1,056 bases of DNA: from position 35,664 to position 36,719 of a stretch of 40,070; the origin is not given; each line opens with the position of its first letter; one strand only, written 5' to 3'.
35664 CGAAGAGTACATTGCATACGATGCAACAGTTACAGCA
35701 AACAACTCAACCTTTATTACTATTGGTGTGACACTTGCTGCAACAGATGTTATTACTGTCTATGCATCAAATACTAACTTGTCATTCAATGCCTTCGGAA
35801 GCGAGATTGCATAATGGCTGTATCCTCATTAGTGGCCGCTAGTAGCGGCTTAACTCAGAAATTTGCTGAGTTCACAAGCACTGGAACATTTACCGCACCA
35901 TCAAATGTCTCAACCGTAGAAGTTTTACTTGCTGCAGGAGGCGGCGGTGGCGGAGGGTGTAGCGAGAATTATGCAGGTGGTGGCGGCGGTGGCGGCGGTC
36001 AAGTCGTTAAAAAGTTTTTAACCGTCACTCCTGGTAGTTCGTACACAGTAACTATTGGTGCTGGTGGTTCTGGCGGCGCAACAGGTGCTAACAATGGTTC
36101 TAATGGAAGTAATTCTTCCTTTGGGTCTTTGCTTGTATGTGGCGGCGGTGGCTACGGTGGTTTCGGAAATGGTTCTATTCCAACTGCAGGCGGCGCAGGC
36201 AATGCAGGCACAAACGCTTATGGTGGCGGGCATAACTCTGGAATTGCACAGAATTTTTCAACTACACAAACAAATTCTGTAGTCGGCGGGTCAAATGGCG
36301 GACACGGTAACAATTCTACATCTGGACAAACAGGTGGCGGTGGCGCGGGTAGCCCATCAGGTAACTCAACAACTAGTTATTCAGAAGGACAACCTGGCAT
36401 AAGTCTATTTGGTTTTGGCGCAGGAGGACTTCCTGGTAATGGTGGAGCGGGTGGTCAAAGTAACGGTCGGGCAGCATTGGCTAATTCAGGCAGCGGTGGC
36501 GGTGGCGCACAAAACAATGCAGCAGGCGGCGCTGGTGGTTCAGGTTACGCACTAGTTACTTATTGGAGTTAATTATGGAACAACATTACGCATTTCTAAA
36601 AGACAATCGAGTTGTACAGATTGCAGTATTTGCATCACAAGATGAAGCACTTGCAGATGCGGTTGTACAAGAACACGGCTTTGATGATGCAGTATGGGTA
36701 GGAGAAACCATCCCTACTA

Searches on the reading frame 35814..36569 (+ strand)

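Call 72: search_protein_families(library=pfam, proteins=[window:35814-36569:+], max_evalue=0.01)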
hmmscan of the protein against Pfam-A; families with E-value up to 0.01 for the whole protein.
window:35814-36569:+ (252 aa): 1 family
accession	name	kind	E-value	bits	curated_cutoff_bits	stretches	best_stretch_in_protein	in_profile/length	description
PF21722.4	Gly_rich_2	-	2.3e-22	80.6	24.3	1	21-250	1-225/226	Glycine-rich domain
